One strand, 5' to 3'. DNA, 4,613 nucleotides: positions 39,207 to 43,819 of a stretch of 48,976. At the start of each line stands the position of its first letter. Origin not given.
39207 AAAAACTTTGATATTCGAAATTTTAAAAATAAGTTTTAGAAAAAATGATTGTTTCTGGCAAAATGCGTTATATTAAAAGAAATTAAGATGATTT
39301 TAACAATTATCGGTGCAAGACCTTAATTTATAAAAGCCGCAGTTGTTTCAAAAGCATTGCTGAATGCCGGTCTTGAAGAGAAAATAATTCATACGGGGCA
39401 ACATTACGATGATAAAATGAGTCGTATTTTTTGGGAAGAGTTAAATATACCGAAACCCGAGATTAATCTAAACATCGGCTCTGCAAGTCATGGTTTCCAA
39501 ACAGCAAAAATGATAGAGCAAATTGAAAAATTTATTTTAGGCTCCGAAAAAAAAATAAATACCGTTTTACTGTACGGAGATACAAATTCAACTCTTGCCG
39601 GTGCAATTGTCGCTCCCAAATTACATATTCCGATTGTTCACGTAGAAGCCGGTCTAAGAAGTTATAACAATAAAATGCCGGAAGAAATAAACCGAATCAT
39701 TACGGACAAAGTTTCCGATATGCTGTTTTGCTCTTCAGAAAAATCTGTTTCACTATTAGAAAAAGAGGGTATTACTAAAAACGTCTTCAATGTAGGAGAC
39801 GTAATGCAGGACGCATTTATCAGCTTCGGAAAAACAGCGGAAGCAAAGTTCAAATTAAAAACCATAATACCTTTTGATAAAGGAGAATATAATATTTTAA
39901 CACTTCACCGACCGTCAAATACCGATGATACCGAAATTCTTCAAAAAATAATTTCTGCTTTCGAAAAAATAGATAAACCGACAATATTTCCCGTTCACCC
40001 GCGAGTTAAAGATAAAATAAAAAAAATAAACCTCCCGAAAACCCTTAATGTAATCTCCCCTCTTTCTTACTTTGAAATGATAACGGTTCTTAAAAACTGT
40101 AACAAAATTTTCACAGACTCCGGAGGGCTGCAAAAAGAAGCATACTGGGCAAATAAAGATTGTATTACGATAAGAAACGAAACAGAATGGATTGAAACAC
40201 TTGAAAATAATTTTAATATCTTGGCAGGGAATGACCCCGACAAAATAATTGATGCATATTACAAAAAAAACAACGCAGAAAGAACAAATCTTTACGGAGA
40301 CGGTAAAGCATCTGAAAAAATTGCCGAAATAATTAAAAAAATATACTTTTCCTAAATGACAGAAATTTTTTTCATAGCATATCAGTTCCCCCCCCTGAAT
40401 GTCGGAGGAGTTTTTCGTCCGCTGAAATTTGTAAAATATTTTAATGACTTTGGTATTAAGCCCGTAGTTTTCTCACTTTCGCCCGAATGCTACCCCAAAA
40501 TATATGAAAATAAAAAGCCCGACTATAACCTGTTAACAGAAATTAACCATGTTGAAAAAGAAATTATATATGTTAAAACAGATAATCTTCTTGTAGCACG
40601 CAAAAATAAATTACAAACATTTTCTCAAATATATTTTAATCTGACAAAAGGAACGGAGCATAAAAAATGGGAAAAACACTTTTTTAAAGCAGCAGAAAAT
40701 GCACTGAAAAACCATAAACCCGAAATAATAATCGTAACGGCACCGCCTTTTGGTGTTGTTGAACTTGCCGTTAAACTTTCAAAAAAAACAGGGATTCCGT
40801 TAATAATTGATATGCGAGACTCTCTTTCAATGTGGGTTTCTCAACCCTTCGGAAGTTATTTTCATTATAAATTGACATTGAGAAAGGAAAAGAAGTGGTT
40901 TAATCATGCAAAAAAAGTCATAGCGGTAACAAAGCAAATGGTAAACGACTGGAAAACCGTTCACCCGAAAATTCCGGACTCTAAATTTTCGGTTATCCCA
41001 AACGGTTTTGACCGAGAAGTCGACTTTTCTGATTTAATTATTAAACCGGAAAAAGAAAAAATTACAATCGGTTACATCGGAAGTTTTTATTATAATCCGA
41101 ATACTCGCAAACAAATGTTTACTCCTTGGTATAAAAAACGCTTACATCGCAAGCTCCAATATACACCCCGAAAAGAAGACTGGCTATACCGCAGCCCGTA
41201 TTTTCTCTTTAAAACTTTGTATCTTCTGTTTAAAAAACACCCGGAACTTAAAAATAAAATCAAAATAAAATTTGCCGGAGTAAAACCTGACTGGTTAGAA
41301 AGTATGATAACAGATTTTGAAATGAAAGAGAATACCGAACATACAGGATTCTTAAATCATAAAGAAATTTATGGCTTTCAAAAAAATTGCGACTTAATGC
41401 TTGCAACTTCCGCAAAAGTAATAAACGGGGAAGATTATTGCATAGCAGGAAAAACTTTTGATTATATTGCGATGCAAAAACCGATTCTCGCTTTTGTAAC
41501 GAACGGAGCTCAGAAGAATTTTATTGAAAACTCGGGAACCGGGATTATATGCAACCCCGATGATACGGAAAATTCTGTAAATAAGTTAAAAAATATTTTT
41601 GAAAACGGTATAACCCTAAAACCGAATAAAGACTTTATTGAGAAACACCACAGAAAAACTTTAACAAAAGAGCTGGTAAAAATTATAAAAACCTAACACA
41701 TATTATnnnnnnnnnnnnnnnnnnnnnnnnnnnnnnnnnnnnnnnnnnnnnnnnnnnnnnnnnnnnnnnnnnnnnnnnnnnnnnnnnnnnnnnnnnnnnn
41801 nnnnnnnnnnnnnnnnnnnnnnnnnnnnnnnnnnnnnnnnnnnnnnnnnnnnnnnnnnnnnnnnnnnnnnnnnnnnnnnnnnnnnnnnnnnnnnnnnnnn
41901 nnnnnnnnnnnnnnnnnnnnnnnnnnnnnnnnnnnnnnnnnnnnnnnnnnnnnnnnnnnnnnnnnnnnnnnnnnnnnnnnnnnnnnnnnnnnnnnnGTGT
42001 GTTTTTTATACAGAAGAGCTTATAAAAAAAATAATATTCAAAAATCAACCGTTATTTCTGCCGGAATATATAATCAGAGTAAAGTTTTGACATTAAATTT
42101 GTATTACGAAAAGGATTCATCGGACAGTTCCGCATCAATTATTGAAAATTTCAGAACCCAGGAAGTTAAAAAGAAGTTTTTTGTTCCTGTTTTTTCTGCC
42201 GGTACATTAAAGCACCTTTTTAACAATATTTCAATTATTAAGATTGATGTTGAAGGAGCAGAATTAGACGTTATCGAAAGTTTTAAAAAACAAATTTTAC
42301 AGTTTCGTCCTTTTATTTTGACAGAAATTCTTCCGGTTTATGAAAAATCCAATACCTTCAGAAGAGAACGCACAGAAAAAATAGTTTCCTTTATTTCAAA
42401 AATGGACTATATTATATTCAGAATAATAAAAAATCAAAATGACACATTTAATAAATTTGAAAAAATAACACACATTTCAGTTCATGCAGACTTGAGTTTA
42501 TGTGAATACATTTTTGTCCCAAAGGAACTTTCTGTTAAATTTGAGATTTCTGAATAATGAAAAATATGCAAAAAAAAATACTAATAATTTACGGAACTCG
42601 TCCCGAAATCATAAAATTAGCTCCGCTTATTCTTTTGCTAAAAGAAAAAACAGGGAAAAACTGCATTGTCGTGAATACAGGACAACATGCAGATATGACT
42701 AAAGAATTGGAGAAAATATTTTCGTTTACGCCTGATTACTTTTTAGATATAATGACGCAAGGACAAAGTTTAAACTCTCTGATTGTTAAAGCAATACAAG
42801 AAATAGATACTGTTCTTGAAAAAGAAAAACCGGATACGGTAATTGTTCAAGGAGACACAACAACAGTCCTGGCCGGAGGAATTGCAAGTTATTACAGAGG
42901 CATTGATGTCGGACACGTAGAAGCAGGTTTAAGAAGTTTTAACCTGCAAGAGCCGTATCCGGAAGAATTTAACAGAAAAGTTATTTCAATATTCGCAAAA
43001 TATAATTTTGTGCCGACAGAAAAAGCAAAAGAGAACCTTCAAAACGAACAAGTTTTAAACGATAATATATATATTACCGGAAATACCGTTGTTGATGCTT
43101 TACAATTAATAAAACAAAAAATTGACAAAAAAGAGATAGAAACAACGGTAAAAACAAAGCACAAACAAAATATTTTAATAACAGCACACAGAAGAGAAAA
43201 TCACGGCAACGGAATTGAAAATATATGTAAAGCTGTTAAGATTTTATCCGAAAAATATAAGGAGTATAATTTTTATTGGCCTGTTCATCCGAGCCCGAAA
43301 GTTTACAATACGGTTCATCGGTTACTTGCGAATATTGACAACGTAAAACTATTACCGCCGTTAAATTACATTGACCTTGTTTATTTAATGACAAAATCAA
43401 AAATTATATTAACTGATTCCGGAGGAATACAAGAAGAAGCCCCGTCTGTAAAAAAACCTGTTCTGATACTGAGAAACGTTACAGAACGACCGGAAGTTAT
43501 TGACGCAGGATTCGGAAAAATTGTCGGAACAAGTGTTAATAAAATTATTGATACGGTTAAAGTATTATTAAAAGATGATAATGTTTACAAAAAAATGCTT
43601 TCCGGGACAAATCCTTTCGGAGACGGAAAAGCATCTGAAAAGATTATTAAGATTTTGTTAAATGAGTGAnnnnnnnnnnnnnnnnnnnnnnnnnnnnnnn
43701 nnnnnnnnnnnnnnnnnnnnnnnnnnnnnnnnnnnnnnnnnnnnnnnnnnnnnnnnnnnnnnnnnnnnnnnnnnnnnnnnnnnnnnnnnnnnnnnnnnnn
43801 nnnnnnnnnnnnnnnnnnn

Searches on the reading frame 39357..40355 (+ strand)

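Call 55: search_protein_families(library=pfam, proteins=[window:39357-40355:+], max_evalue=0.0001)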
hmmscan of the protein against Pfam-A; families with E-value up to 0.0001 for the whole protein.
window:39357-40355:+ (332 aa): 1 family
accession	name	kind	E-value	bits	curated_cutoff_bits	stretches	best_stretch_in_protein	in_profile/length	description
PF02350.25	Epimerase_2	-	4.5e-97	325.5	30.6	1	5-327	8-347/347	UDP-N-acetylglucosamine 2-epimerase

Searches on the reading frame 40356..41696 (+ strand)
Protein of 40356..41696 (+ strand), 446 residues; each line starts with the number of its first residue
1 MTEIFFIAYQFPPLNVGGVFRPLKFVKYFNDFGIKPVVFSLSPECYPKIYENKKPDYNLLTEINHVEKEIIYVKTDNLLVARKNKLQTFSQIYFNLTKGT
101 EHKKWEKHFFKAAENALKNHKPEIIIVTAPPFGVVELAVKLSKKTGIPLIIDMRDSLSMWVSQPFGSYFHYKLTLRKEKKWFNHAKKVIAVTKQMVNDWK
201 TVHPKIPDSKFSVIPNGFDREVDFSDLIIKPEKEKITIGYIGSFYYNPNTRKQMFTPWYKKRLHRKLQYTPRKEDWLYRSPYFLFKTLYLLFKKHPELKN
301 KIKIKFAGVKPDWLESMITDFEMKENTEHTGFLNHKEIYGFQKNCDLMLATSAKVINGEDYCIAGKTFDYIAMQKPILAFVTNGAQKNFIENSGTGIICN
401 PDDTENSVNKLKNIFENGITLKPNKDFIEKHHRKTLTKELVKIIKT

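Call 55: search_protein_families(library=pfam, proteins=[window:40356-41696:+], max_evalue=0.0001)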
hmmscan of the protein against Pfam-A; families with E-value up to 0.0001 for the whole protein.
window:40356-41696:+ (446 aa): 4 families
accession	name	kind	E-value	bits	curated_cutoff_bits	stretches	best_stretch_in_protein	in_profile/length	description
PF00534.26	Glycos_transf_1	-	2.6e-11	43.8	26.4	1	287-430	32-168/172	Glycosyl transferases group 1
PF13439.12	Glyco_transf_4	-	3.2e-11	44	28.5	1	104-221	55-169/170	Glycosyltransferase Family 4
PF13692.12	Glyco_trans_1_4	-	2.4e-08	34.8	27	1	286-417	15-142/142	Glycosyl transferases group 1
PF13579.12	Glyco_trans_4_4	-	7.1e-06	26.9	29.7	1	114-217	64-158/158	Glycosyl transferase 4-like domain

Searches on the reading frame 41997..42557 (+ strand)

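Call 56: search_protein_families(library=pfam, proteins=[window:41997-42557:+], max_evalue=0.0001)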
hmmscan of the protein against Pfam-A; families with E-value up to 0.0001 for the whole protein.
window:41997-42557:+ (186 aa): 1 family
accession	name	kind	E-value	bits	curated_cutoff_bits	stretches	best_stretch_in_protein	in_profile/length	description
PF05050.19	Methyltransf_21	-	1.8e-09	38.4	22.7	1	12-139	39-172/173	Methyltransferase FkbM domain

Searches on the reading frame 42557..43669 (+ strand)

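Call 56: search_protein_families(library=pfam, proteins=[window:42557-43669:+], max_evalue=0.0001)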
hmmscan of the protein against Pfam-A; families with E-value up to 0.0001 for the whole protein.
window:42557-43669:+ (370 aa): 1 family
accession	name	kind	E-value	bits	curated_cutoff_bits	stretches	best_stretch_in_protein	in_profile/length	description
PF02350.25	Epimerase_2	-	2.6e-108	362.4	30.6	1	29-367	4-346/347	UDP-N-acetylglucosamine 2-epimerase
